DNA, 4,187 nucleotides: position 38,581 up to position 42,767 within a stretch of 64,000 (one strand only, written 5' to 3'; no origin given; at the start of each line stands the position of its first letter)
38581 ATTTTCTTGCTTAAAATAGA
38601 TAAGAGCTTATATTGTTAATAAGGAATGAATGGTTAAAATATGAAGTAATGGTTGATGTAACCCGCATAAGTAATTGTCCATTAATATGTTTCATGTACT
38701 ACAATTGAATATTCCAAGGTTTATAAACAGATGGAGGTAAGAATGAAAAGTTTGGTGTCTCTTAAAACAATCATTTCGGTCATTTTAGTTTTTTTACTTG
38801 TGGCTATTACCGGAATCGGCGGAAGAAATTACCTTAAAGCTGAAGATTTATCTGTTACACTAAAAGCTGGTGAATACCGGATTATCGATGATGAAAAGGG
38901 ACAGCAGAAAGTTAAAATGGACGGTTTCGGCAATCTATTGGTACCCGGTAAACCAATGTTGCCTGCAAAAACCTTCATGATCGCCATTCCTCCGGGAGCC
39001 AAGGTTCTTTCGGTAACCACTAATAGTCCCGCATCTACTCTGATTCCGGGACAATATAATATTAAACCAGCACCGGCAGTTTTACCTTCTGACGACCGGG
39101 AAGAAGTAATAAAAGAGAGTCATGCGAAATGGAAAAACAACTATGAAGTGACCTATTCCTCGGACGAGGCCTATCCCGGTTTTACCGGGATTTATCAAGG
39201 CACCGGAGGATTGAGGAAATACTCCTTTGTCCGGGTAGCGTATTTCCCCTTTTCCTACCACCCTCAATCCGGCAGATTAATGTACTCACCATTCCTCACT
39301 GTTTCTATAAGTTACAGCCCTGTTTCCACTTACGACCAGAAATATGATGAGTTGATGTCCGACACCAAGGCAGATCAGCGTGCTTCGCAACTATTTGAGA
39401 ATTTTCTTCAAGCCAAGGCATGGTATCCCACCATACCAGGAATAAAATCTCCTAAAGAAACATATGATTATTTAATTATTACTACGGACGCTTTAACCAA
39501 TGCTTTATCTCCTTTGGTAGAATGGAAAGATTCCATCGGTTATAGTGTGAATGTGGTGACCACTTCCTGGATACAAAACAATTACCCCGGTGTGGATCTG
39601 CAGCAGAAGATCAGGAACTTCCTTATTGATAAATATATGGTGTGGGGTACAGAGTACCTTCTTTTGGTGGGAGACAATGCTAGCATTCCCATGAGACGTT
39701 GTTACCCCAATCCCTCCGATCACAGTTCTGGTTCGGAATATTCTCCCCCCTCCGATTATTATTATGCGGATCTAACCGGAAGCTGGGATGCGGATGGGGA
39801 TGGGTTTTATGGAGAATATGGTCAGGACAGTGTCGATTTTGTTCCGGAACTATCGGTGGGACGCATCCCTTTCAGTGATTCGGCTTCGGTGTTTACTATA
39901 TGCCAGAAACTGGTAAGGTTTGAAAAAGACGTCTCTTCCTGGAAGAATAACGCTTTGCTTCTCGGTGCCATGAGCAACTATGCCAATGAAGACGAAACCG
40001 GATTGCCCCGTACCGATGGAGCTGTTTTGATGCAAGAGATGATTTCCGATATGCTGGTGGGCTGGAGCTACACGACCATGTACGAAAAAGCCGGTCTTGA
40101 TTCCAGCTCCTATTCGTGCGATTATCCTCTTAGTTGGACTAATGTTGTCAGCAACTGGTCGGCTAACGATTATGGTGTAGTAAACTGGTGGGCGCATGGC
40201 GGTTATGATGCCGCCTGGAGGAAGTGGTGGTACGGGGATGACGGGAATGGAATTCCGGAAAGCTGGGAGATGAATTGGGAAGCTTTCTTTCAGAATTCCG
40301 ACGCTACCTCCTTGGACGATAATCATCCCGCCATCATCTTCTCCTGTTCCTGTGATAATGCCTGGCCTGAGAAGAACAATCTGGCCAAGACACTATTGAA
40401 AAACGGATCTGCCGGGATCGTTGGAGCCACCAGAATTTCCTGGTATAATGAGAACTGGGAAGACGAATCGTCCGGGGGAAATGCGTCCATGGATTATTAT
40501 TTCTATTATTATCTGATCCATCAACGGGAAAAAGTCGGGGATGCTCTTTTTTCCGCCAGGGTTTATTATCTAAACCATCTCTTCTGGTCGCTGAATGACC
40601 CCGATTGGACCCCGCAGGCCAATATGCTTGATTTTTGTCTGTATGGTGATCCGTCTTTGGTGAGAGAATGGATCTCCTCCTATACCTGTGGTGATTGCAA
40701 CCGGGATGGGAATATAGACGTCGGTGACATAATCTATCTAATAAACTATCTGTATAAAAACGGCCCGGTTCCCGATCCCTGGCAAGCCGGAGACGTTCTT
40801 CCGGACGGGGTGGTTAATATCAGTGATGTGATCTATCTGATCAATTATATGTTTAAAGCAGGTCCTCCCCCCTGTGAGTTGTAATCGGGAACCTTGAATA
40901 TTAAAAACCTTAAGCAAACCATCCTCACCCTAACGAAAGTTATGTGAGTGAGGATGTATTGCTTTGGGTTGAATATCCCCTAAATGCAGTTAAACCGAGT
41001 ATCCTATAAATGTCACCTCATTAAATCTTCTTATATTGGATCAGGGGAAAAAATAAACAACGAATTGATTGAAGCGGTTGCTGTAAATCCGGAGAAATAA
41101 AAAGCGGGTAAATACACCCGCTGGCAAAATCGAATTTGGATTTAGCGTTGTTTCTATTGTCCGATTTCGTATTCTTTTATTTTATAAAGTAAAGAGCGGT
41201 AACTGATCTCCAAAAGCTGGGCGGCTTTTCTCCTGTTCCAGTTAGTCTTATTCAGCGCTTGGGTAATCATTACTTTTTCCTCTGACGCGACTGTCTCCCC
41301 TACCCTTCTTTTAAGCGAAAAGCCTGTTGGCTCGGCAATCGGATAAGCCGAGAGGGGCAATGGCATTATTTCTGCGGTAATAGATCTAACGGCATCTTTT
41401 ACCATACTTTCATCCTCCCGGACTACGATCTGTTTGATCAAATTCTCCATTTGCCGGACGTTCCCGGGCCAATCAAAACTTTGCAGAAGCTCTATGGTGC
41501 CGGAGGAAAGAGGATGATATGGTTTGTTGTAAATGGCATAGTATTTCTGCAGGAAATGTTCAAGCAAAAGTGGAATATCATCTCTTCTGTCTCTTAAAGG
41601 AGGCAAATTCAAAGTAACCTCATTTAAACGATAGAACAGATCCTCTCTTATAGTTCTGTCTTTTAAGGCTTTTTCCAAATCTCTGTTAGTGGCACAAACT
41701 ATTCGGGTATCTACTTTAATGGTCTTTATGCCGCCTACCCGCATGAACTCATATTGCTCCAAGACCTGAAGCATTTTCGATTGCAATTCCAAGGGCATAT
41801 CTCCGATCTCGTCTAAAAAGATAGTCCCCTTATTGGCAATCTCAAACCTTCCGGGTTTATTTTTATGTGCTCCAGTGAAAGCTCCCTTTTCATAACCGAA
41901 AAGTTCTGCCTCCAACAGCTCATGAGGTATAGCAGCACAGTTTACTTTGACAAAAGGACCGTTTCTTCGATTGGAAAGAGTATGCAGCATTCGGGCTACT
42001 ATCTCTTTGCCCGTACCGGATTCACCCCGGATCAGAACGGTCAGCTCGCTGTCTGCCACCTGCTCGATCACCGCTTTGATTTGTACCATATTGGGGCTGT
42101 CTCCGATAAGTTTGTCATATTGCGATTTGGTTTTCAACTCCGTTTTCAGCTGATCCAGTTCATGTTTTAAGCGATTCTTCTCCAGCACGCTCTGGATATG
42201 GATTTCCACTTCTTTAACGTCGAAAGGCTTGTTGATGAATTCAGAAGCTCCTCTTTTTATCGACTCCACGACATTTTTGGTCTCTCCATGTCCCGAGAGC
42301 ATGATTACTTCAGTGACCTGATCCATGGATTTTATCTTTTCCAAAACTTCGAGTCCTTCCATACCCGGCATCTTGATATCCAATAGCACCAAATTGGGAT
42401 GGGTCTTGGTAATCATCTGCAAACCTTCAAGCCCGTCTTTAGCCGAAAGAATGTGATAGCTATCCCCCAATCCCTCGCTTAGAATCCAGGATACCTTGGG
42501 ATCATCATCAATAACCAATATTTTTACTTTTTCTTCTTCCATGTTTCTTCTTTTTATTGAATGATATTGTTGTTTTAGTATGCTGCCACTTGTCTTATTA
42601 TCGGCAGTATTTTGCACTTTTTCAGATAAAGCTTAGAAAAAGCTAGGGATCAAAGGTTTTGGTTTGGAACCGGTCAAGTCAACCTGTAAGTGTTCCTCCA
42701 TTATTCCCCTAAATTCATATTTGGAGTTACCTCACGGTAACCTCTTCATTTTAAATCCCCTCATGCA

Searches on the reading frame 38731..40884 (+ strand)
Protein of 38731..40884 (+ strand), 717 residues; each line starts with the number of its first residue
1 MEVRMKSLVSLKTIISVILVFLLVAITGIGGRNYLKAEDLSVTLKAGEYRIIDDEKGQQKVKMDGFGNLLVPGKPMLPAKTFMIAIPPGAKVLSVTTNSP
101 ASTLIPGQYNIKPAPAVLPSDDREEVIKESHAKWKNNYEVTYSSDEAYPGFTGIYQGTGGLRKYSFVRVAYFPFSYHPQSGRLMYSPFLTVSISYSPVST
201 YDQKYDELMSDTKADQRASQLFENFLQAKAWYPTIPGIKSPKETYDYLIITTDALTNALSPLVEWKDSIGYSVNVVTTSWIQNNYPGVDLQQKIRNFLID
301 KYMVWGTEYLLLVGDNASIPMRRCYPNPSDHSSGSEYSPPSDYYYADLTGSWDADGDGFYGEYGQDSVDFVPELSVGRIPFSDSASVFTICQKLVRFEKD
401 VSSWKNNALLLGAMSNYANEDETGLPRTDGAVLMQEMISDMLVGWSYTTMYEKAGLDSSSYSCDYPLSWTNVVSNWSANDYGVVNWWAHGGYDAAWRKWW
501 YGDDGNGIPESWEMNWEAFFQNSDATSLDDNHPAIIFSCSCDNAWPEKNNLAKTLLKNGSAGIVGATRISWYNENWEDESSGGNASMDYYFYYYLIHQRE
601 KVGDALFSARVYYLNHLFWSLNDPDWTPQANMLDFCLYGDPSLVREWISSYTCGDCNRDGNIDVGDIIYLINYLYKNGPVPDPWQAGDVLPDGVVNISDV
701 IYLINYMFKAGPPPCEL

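Call 47: search_protein_families(library=pfam, proteins=[window:38731-40884:+], max_evalue=0.00001)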
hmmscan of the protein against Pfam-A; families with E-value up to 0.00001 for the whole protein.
window:38731-40884:+ (717 aa): 3 families
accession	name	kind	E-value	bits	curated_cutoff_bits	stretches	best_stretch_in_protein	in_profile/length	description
PF01364.23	Peptidase_C25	-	3.8e-53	181.5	23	1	247-643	1-372/374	Peptidase family C25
PF00404.24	Dockerin_1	-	1e-09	38.9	22.9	1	654-707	2-56/57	Dockerin type I domain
PF08126.16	Propeptide_C25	-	4.9e-09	36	22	1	54-214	39-191/205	Propeptide_C25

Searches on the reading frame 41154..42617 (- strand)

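Call 29: search_protein_families(library=pfam, proteins=[window:41154-42617:-], max_evalue=0.001)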
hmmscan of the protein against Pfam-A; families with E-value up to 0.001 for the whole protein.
window:41154-42617:- (487 aa): 8 families
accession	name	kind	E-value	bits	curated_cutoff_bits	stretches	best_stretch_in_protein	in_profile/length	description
PF00158.32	Sigma54_activat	-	3.9e-71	238.6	20.2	1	170-336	1-167/168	Sigma-54 interaction domain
PF00072.30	Response_reg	-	4.4e-26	91.7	30.2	1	33-139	1-108/111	Response regulator receiver domain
PF14532.12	Sigma54_activ_2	-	6.7e-23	81.9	25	1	171-341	1-138/138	Sigma-54 interaction domain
PF25601.1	AAA_lid_14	-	4.7e-20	71.6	27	1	342-407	1-66/87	AAA+ ATPase lid domain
PF02954.25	HTH_8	-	1.1e-12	48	22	1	445-483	4-42/42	Bacterial regulatory protein, Fis family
PF07724.20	AAA_2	-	1.3e-05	25.7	27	1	191-323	3-136/166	AAA domain (Cdc48 subfamily)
PF07728.20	AAA_5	-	5.7e-05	23.6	22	1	194-312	2-123/139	AAA domain (dynein-related subfamily)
PF01078.27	Mg_chelatase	-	5.9e-05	23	20.3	0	249-311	93-157/207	Magnesium chelatase, subunit ChlI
